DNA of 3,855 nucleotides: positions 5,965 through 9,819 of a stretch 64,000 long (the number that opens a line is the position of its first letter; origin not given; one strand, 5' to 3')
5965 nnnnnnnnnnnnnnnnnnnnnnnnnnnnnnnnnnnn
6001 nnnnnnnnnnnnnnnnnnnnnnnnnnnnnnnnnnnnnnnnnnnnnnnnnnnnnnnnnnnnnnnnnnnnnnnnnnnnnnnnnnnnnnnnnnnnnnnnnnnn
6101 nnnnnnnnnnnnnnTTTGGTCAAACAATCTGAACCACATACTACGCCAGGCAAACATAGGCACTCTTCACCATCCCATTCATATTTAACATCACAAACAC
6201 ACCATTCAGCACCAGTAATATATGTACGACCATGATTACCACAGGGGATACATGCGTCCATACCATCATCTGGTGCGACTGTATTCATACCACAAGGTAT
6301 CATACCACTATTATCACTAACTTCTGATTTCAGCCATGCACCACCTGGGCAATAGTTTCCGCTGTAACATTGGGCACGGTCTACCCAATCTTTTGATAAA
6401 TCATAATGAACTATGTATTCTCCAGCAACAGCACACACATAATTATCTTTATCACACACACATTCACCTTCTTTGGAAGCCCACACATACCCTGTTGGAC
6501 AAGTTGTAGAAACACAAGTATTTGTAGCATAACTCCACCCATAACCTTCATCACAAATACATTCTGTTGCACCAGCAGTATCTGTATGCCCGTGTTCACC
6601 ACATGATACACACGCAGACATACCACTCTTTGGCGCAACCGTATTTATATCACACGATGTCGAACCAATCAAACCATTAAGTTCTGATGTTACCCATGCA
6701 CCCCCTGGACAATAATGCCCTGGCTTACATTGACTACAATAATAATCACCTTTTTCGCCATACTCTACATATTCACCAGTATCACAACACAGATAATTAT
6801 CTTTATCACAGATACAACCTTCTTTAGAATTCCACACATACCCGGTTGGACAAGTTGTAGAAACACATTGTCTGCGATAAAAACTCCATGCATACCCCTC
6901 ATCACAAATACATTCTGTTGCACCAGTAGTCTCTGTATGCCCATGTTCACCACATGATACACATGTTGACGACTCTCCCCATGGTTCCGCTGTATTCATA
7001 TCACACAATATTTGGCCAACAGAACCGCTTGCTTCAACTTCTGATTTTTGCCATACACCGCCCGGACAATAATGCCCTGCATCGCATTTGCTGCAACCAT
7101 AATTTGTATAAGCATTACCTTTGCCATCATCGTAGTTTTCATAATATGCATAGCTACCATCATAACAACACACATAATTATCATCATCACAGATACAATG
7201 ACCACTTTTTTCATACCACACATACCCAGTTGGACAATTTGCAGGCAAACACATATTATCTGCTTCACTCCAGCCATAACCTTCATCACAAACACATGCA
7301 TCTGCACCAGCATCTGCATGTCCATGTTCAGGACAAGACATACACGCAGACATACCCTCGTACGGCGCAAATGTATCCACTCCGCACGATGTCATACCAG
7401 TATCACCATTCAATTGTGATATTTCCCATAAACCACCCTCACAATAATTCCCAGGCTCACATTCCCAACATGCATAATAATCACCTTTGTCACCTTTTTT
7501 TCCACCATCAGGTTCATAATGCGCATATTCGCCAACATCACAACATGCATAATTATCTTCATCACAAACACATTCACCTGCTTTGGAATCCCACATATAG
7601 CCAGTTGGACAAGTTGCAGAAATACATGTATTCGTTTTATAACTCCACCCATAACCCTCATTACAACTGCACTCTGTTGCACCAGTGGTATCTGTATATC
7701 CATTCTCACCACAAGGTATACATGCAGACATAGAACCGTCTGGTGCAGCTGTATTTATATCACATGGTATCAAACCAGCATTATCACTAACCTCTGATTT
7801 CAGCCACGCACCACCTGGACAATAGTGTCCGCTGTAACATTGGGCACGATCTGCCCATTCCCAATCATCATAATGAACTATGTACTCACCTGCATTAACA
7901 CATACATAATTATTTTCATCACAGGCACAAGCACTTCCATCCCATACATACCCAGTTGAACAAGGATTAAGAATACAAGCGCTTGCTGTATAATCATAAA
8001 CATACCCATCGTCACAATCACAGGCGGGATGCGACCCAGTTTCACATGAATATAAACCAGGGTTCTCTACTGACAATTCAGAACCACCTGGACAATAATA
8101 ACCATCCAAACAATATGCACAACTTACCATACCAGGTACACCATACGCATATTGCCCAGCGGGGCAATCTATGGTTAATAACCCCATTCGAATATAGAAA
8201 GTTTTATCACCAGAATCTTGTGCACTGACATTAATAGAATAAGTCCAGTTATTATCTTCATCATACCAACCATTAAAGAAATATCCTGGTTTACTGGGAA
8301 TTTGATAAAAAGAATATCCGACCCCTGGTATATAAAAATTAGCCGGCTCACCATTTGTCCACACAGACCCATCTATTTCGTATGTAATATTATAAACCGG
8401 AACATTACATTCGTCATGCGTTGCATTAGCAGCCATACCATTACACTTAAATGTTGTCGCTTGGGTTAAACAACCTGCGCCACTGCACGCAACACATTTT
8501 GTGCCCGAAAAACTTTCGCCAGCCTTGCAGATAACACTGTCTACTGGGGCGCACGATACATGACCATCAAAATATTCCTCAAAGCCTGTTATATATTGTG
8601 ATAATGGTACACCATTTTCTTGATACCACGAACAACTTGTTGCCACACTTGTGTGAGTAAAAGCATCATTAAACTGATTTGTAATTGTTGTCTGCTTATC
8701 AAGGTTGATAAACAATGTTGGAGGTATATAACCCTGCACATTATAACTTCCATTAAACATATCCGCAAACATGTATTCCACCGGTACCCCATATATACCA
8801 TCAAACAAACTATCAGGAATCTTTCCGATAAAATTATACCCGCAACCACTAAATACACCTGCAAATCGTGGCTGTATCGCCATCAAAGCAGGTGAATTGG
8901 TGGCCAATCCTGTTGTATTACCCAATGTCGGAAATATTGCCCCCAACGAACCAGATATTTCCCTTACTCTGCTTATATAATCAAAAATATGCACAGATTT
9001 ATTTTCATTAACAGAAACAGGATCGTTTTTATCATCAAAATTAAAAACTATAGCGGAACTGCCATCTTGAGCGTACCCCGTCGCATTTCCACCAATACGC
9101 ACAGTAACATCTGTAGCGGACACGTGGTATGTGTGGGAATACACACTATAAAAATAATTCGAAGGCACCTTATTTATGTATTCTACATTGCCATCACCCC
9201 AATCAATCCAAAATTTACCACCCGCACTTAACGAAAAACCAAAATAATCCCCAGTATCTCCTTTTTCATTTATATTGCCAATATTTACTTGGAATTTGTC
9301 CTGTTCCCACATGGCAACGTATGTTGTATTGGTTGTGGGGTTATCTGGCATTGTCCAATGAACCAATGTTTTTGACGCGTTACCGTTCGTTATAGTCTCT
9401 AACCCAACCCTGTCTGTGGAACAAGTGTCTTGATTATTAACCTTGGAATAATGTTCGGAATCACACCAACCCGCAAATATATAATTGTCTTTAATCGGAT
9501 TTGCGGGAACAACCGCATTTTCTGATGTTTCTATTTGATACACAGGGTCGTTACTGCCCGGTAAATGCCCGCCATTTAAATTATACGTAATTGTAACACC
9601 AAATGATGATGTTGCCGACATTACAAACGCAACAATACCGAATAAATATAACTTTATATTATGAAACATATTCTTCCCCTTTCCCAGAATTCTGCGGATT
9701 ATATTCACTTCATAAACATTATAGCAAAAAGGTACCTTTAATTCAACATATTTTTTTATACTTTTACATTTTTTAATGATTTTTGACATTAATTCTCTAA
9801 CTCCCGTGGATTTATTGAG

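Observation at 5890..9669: Cassette architecture: paralogs A and B share conserved ends and unrelated middles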

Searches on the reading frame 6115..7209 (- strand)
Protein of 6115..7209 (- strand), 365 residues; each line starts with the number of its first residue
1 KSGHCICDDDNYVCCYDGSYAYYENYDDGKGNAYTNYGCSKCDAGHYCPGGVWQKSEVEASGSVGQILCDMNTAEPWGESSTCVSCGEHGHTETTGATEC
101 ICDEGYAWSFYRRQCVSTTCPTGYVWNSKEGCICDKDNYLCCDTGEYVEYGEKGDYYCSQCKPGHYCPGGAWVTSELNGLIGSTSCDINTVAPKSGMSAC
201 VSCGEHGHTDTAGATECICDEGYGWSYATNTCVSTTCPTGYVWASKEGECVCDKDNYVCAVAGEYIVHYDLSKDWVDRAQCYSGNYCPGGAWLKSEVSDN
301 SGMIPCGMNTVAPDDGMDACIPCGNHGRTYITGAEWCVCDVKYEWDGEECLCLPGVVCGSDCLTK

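Call 67: search_protein_families(library=pfam, proteins=[window:6115-7209:-], max_evalue=1)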
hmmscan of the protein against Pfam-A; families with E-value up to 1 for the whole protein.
seq(365 aa): 3 families
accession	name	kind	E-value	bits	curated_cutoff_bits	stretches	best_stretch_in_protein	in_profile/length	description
PF07699.19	Ephrin_rec_like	-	9.1e-05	22.6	23.1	3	184-215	12-43/48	Tyrosine-protein kinase ephrin type A/B receptor-like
PF24634.1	DUF7631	-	0.0019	19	27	1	36-53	3-20/50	Domain of unknown function (DUF7631)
PF19202.5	DUF5874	-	0.0058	17.4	27.1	2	212-257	14-58/74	Family of unknown function (DUF5874)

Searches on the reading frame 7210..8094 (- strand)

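Call 67: search_protein_families(library=pfam, proteins=[window:7210-8094:-], max_evalue=1)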
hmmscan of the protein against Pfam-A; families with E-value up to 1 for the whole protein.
seq(295 aa): 3 families
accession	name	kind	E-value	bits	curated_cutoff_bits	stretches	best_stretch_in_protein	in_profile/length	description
PF07699.19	Ephrin_rec_like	-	0.00017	21.7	23.1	2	109-141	12-44/48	Tyrosine-protein kinase ephrin type A/B receptor-like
PF19202.5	DUF5874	-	0.097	13.5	27.1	1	138-181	15-57/74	Family of unknown function (DUF5874)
PF24634.1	DUF7631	-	0.13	13.2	27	1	208-224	5-21/50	Domain of unknown function (DUF7631)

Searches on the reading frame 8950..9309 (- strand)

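Call 67: search_protein_families(library=pfam, proteins=[window:8950-9309:-], max_evalue=1)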
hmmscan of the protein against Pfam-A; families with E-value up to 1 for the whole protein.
seq(120 aa): 1 family
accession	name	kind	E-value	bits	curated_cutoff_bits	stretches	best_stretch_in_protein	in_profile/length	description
PF04151.21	PPC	-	0.33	12.3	25.9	0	21-49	3-25/70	Bacterial pre-peptidase C-terminal domain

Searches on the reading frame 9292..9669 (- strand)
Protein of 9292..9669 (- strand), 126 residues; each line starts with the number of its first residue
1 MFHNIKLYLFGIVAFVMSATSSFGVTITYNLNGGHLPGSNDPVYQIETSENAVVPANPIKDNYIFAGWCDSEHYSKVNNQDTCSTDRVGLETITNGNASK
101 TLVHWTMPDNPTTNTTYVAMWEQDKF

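Call 28: find_related_loci(query=A1, collection=genome_contigs, flank=6000)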
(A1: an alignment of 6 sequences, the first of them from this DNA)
Query A1 (126 aa) in genome_contigs; peptide patterns used: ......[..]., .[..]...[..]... (x = any residue, [..] = any of these).
24 stretches matched a pattern, but none encodes a relative of the query by tblastn (E <= 1e-3).

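Call 31: find_homologous_proteins(query=A1, max_evalue=0.001)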
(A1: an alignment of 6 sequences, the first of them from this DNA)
Query A1 (6 sequences) (126 aa, profile of the alignment): 1 proteins with E <= 0.001 among 236 candidates.
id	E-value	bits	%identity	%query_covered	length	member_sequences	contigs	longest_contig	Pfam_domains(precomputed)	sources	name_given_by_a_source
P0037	1.5e-22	98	37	96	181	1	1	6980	PF09479.17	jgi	-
